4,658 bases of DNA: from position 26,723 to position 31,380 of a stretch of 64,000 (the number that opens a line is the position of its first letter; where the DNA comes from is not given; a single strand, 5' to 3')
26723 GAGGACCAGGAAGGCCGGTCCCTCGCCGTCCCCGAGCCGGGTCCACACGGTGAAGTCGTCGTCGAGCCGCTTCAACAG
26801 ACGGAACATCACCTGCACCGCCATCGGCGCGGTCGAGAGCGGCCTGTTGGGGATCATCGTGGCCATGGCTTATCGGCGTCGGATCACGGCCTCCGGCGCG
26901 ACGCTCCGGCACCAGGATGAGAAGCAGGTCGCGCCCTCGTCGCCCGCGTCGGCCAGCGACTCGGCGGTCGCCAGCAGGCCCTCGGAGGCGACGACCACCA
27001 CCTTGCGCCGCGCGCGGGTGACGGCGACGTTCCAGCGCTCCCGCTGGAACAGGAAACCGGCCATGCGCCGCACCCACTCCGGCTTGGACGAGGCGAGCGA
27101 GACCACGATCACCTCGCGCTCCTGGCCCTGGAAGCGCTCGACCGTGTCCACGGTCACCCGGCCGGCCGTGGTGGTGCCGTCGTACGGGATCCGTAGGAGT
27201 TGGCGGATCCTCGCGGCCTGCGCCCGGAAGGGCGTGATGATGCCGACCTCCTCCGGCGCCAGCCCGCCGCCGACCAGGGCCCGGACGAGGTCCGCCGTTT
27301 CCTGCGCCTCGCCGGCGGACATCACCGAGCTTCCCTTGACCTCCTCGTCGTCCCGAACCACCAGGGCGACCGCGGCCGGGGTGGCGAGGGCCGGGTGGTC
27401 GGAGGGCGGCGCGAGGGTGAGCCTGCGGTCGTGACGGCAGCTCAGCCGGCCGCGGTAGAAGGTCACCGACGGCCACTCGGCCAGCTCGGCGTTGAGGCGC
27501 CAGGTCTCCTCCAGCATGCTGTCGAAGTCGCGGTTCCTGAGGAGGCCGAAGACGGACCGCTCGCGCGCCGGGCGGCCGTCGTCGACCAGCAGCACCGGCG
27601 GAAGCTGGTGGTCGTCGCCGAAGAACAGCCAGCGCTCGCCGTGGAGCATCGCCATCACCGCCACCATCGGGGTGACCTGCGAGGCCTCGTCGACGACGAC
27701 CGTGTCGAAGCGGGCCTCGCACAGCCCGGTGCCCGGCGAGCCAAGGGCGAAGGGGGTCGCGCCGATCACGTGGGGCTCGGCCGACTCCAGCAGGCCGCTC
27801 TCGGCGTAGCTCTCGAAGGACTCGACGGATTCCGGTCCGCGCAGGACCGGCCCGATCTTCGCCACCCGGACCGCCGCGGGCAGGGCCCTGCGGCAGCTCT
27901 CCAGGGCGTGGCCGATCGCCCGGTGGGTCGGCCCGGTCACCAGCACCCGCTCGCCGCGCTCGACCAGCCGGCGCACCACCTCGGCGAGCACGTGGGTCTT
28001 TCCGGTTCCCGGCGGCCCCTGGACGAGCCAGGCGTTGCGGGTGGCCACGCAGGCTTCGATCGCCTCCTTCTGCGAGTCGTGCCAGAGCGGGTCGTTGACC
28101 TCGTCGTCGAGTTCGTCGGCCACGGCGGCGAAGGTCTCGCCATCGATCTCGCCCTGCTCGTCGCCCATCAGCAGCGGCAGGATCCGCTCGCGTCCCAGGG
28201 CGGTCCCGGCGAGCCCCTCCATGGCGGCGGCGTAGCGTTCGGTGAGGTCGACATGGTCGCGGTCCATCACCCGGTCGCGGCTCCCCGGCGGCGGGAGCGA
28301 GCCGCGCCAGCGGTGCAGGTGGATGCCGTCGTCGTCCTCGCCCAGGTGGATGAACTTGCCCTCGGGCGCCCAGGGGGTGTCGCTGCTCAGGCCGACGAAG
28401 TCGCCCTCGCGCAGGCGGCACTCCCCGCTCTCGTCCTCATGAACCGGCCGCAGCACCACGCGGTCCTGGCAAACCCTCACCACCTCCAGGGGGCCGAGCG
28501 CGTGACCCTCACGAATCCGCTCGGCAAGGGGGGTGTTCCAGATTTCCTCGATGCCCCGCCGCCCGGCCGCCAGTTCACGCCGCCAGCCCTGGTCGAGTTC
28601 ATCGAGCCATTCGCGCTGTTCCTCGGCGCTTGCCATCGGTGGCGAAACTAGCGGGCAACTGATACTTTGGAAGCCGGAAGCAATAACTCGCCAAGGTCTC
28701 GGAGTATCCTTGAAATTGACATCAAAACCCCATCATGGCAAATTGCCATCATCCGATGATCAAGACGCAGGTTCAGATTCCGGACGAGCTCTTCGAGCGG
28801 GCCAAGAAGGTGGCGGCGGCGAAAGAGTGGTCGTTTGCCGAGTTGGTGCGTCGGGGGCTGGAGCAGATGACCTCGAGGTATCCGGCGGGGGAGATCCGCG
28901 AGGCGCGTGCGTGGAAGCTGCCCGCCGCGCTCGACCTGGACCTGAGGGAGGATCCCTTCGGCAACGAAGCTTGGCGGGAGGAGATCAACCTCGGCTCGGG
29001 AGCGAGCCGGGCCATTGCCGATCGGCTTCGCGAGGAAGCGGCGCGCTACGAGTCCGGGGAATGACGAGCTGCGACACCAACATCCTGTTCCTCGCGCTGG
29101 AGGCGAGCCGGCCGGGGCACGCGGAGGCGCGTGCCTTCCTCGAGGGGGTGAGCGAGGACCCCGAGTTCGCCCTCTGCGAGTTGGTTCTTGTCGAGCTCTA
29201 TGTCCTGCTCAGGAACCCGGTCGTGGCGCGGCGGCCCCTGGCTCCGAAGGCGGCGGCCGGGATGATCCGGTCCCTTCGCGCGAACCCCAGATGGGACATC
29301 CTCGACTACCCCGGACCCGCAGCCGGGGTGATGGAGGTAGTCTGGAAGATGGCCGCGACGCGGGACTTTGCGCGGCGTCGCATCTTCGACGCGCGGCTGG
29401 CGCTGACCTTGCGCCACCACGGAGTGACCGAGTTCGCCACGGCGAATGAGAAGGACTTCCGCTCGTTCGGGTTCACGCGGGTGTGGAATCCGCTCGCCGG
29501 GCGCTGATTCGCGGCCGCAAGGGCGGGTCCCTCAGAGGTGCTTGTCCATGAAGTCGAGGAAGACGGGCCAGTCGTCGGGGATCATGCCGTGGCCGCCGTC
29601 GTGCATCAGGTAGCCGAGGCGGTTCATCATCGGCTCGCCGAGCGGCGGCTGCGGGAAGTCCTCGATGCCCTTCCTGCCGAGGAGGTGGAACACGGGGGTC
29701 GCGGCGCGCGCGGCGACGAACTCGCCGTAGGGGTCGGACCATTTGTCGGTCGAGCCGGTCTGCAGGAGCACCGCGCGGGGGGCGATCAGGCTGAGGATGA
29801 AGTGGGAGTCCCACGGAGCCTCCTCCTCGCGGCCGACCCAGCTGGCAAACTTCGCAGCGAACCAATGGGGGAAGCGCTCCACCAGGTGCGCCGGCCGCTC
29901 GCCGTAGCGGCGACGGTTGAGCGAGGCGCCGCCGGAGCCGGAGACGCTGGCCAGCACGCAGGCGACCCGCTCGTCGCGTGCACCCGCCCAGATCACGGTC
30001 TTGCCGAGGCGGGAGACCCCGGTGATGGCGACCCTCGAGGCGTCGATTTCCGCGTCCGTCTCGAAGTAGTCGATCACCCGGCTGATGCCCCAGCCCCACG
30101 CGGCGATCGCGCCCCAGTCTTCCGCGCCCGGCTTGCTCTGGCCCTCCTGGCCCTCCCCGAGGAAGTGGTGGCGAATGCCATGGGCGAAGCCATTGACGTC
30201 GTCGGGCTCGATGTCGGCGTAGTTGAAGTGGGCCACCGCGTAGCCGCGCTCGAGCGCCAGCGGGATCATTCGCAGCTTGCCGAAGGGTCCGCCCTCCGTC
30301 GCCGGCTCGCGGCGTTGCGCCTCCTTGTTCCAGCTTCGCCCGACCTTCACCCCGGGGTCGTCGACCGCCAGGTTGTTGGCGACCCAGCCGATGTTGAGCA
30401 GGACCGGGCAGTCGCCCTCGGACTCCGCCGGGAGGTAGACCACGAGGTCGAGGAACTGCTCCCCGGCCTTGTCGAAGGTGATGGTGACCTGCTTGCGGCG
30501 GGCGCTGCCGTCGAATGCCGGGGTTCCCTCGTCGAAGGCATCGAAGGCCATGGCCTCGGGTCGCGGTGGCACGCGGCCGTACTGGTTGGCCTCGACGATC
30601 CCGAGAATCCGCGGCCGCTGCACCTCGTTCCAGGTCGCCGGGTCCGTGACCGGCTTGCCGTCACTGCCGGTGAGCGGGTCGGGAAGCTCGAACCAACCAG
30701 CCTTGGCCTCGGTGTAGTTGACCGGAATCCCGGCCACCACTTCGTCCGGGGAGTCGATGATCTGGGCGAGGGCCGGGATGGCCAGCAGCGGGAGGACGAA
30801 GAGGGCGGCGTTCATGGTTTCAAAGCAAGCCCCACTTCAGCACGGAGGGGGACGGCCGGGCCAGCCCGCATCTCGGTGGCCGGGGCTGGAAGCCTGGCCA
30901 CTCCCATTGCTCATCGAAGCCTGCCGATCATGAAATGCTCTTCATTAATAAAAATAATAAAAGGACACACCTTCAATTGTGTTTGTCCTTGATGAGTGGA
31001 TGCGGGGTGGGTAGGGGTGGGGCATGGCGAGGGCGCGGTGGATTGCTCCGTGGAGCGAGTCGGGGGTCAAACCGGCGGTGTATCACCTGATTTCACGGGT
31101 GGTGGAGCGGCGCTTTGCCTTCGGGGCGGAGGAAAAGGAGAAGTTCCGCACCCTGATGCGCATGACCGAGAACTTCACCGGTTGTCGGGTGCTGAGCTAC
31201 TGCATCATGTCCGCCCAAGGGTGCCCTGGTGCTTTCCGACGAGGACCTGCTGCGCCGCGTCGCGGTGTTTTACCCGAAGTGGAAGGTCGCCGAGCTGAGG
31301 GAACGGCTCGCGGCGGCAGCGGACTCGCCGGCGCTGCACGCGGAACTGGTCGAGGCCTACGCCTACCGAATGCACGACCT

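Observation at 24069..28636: Back-to-back SF1B-like and SF1A-like helicase genes (3-nt spacer) in a tRNA-linked island: candidate undescribed two-motor defence or DNA-end-processing module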

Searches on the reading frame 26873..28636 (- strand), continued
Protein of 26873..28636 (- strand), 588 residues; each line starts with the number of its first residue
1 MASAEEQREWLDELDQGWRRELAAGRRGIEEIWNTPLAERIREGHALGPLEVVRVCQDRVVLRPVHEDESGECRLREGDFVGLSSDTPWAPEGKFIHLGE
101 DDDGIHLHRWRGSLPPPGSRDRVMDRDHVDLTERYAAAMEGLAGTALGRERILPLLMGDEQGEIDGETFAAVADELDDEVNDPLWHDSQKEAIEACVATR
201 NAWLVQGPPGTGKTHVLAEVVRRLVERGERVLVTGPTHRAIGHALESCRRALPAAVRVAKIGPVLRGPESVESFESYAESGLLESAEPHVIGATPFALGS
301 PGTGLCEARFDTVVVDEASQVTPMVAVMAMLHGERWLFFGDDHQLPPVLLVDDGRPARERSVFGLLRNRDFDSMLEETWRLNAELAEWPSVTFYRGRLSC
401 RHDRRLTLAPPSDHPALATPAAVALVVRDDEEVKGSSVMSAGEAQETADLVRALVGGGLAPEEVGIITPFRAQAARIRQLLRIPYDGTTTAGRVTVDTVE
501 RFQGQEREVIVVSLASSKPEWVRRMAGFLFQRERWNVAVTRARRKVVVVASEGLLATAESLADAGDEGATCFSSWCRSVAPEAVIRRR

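Call 52: find_encoding_contigs(protein=P0192, flank=10000, max_places=2)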
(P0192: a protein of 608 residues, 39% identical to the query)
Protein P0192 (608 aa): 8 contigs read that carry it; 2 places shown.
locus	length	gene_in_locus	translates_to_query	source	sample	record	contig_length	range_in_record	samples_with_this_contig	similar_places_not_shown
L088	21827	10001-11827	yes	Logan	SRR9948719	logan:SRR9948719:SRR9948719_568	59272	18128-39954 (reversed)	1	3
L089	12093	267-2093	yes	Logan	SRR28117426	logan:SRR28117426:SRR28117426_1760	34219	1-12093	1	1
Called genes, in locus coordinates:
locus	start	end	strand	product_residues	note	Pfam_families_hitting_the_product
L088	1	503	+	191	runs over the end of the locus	-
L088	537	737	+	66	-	-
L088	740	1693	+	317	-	-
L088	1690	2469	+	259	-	PF08666:SAF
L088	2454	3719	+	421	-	PF13191:AAA_16 (faint), PF00437:T2SSE, PF27713:UCP018868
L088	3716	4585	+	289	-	-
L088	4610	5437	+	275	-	-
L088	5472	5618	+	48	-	-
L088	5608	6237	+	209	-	-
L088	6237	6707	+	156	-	PF07811:TadE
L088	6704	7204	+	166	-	-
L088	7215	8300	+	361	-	-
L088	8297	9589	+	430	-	-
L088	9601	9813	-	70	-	-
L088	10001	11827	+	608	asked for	PF00580:UvrD-helicase (faint), PF04851:ResIII (weak), PF13086:AAA_11, PF13604:AAA_30, PF01443:Viral_helicase1 (faint), PF13245:AAA_19, PF13086:AAA_11, PF13087:AAA_12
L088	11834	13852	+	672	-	PF00580:UvrD-helicase, PF13087:AAA_12 (weak), PF13361:UvrD_C (weak)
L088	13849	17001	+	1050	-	PF04851:ResIII, PF00176:SNF2-rel_dom (weak), PF00270:DEAD, PF00271:Helicase_C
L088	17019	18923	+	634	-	PF02463:SMC_N (weak), PF11398:DUF2813 (weak), PF13175:AAA_15, PF13476:AAA_23, PF13304:AAA_21, PF13175:AAA_15, PF11398:DUF2813 (weak), PF20469:OLD-like_TOPRIM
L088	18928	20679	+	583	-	PF00580:UvrD-helicase, PF13245:AAA_19, PF01443:Viral_helicase1 (faint), PF13361:UvrD_C, PF13538:UvrD_C_2 (weak)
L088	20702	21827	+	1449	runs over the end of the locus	PF07669:Eco57I (weak)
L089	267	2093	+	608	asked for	PF00580:UvrD-helicase (faint), PF04851:ResIII (weak), PF13086:AAA_11, PF13604:AAA_30, PF01443:Viral_helicase1 (faint), PF13245:AAA_19, PF13086:AAA_11, PF13087:AAA_12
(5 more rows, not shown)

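Call 55: search_protein_families(library=padloc, proteins=[L088:13849-16998:+, L088:17019-18920:+, L088:18928-20676:+, L088:20702-21826:+], max_evalue=1e-8)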
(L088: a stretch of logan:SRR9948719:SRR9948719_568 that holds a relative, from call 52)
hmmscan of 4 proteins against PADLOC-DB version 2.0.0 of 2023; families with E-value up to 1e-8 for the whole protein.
L088:13849-16998:+ (1050 aa): 35 families (the best 25 are shown)
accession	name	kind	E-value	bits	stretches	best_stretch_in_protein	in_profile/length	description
PDLC02621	DrmD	-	1.2e-113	379.4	1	100-1025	121-1002/1040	DrmD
PDLC02572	DrmA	-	6.7e-82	273.9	1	100-665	118-675/1043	DrmA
PDLC02504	BrxHI|BrxHII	-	8.1e-74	247.1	1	58-663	66-626/971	BrxHII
PDLC02632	DrmD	-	3.7e-70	235.2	1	99-626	122-632/662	DrmD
PDLC02633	DrmD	-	7.9e-66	220.6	1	99-623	124-633/839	DrmD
PDLC00659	HmaA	-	2e-63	212.7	1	82-655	86-647/1176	SNF2 helicase / DEAD-box helicase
PDLC02500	BrxHI|BrxHII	-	4.7e-55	185.6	1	83-640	73-595/933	BrxHI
PDLC02853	DpdE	-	1.7e-46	156.7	2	90-294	87-289/985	DpdE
PDLC02624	DrmD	-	1.8e-46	156.9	1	138-627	2-474/652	DrmD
PDLC02840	DpdE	-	2.8e-43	146.4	3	99-186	158-251/1091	DpdE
PDLC02620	DrmD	-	2.9e-43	146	1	109-654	109-613/1060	DrmD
PDLC02622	DrmD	-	3.2e-43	146.2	1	99-315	121-342/422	DrmD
PDLC02623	DrmD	-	1.8e-42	143.2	2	421-646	436-652/1040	DrmD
PDLC02634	DrmD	-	1.2e-38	130.5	1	98-643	89-608/900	DrmD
PDLC02843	DpdE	-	4.8e-38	128.7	2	100-293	158-317/1091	DpdE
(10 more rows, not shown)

L088:17019-18920:+ (634 aa): 77 families (the best 25 are shown)
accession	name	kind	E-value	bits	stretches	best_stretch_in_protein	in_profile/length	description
PDLC00070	GajA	-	4.2e-155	515.7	1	1-624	1-593/596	AAA ATPase domain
PDLC00072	GajA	-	8e-77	257.2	2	147-625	193-641/709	AAA ATPase domain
PDLC00071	GajA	-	9.9e-74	247.2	1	1-624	1-583/588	AAA ATPase domain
PDLC00092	GajA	-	1.9e-70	236.1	1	1-623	1-602/604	AAA ATPase domain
PDLC00096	GajA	-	9.4e-70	234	1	1-625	1-615/630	AAA ATPase domain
PDLC00064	GajA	-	6.6e-68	227.8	1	173-624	9-458/464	AAA ATPase domain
PDLC00091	GajA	-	4e-62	208.9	1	1-623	1-620/627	AAA ATPase domain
PDLC00073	GajA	-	6.3e-58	195.1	1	1-623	1-587/589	AAA ATPase domain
PDLC00069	GajA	-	6.9e-57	191.3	1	1-511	1-536/687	AAA ATPase domain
PDLC00066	GajA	-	1.2e-56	190.5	1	1-568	1-526/567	AAA ATPase domain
PDLC00077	GajA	-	2.7e-53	179.5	2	153-478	189-499/616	AAA ATPase domain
PDLC00099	GajA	-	1.1e-51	174.6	1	1-625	1-620/626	AAA ATPase domain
PDLC00083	GajA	-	7.8e-45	151.4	1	1-623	1-636/639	AAA ATPase domain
PDLC00080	GajA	-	2.3e-44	150.2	1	1-479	1-454/622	AAA ATPase domain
PDLC00067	GajA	-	3.9e-43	145.8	1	2-483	4-466/604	AAA ATPase domain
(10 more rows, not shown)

L088:18928-20676:+ (583 aa): 50 families (the best 25 are shown)
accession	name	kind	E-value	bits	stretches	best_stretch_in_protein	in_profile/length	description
PDLC00117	GajB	-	8.6e-102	339.6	1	19-566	25-576/604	UrvD helicase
PDLC00127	GajB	-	1.2e-56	190.5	2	5-244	5-247/594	UrvD helicase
PDLC03802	RTasHel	-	2.3e-44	150.3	1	12-341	9-324/675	DRT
PDLC00123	GajB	-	2.5e-41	139.9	1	14-291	9-262/540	UrvD helicase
PDLC00132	GajB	-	2.9e-41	139.8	2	154-299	167-310/625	UrvD helicase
PDLC00119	GajB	-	1.1e-36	125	2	19-113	13-105/565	UrvD helicase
PDLC00130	GajB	-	3e-36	122.8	1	22-250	16-255/589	UrvD helicase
PDLC00114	GajB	-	5.9e-36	122.2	1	22-287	21-298/635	UrvD helicase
PDLC00129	GajB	-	1.6e-34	117.5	2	184-340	207-359/594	UrvD helicase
PDLC00133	GajB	-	3.8e-32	109.7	1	16-245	18-249/382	UrvD helicase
PDLC00122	GajB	-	3e-31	106.9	2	14-131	10-126/502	UrvD helicase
PDLC00104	GajB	-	1.6e-29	101.1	1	14-250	9-213/574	UrvD helicase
PDLC00135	GajB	-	2e-29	101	1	21-286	20-250/603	UrvD helicase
PDLC00103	GajB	-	3.4e-29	100.2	1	15-242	23-253/612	UrvD helicase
PDLC00108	GajB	-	5.3e-28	96.2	2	146-249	2-107/445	UrvD helicase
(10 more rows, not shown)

L088:20702-21826:+ (375 aa): 3 families
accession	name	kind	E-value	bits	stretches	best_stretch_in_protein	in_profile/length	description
PDLC02643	DrmMI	-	9.6e-19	64.7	1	93-304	112-294/1347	DrmMI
PDLC02638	DrmMI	-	5.7e-13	45.9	1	110-254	135-277/935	DrmMI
PDLC02645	DrmMI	-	3.3e-09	33.5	0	111-238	132-257/772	DrmMI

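Call 95: search_dna_similar(query=window:26873-28636:-, collection=plasmids, mode=protein, max_rows=25, max_evalue=1e-40)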
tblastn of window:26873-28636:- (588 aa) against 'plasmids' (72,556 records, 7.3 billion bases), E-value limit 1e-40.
Records with a match: 4; places in all: 4; records where one place covers at least 80% of the query: 4.
Best place of each record, by identity: <60% 4.
By first word of the organism name: Vibrio 3; Fulvitalea 1.
By predicted mobility (MOB-suite, as given by PLSDB): conjugative 2; mobilizable 1; non-mobilizable 1.
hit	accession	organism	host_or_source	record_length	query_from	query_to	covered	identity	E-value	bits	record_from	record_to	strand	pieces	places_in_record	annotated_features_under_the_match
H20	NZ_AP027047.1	Vibrio nigripulchritudo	Penaeus vannamei,cell ...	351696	11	536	89%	33.3%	1e-53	205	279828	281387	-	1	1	AAA domain-containing protein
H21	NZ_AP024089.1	Vibrio nigripulchritudo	-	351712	11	536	89%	33.3%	1e-53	205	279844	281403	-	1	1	AAA domain-containing protein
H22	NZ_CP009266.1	Vibrio coralliilyticus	-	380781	11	536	89%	33.1%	2e-53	204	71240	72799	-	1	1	AAA domain-containing protein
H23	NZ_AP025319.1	Fulvitalea axinellae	-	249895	32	536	86%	31.3%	2e-45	180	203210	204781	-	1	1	AAA domain-containing protein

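Call 96: get_annotated_region(hit=H23, flank=8000)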
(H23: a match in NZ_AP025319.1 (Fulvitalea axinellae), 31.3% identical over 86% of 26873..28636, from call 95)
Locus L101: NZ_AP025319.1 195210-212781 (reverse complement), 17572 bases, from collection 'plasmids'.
description: Fulvitalea axinellae strain DSM 100852 plasmid pFA5, complete sequence
organism: Fulvitalea axinellae (NCBI taxid 1182444)
taxonomy: Bacteria; Bacteroidota; Cytophagia; Cytophagales; Persicobacteraceae; Fulvitalea; Fulvitalea axinellae
host: -; source: -; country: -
typing (MOB-suite, as given by PLSDB): non-mobilizable
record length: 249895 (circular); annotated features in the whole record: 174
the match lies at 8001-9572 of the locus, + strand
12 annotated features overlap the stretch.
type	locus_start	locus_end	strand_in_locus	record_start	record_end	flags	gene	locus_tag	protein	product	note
CDS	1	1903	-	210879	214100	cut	-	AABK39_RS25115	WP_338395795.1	TonB-dependent receptor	-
CDS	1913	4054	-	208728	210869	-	-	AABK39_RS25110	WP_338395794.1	fasciclin domain-containing protein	-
CDS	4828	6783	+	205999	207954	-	-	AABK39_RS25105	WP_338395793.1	LamG-like jellyroll fold domain-containing protein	-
CDS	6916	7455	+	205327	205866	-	-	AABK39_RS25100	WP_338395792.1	transporter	-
CDS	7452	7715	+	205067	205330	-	-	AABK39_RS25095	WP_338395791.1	hypothetical protein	-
CDS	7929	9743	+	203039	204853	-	-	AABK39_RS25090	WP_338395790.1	AAA domain-containing protein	-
CDS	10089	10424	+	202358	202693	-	-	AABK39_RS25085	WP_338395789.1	DUF6694 family lipoprotein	-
CDS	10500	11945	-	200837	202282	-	-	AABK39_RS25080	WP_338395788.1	hypothetical protein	-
CDS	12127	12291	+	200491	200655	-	-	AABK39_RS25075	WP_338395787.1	hypothetical protein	-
CDS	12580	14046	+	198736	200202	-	-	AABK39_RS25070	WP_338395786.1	sulfatase-like hydrolase/transferase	-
CDS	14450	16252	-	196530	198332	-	-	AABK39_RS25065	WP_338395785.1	metallophosphoesterase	-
CDS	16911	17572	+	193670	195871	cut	-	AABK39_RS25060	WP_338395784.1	hypothetical protein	-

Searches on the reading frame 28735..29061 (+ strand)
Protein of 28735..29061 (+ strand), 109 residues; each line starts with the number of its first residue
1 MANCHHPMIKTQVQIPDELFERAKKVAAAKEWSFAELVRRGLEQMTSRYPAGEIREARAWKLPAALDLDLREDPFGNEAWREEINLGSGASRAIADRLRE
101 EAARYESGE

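Call 83: search_protein_families(library=pfam, proteins=[window:28735-29061:+], max_evalue=0.01)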
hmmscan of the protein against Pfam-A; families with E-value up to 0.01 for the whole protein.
window:28735-29061:+ (109 aa): 1 family
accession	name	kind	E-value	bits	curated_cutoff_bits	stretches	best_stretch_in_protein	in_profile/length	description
PF22513.2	FitA-like_RHH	-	0.0055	17.1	27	0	15-44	8-37/39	Antitoxin FitA-like, ribbon-helix-helix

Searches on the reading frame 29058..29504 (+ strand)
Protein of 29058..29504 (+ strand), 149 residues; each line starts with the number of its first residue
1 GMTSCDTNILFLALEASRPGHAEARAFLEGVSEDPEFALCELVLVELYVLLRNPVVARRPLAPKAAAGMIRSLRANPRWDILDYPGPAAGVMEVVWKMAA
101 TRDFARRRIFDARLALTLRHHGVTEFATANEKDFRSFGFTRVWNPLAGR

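Call 83: search_protein_families(library=pfam, proteins=[window:29058-29504:+], max_evalue=0.01)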
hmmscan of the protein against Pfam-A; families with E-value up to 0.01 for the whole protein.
window:29058-29504:+ (149 aa): 1 family
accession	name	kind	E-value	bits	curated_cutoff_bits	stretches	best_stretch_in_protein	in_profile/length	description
PF01850.27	PIN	-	6.5e-09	36.9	23.6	1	5-136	3-116/120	PIN domain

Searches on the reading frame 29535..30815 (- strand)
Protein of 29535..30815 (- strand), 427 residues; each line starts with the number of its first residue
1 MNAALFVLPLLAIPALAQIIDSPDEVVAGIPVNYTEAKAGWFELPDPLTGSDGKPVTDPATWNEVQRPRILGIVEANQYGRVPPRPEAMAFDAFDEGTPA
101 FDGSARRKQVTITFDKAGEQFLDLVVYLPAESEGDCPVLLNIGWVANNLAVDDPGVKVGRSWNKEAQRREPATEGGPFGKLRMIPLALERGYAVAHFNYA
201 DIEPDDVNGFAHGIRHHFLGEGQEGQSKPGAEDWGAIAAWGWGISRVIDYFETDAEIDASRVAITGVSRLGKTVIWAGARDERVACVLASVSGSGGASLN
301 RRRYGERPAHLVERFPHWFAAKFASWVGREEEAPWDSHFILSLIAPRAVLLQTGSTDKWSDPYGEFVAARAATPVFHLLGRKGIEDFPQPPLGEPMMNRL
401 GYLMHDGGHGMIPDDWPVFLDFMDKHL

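Call 83: search_protein_families(library=pfam, proteins=[window:29535-30815:-], max_evalue=0.01)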
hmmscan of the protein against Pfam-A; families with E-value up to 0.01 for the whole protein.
window:29535-30815:- (427 aa): 1 family
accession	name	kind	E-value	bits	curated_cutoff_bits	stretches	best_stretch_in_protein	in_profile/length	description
PF22244.2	GCE_fung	-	4.2e-32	112.3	27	1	232-380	75-231/231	Glucuronyl esterase, fungi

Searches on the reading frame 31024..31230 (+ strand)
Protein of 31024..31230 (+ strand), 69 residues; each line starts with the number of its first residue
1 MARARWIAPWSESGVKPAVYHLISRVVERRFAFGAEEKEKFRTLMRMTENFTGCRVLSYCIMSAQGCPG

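Call 83: search_protein_families(library=pfam, proteins=[window:31024-31230:+], max_evalue=0.01)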
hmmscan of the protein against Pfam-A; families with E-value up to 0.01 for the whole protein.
window:31024-31230:+ (69 aa): 1 family
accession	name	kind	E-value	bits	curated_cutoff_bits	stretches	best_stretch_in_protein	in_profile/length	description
PF01797.21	Y1_Tnp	-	0.0052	17.3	23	1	19-63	6-50/121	Transposase IS200 like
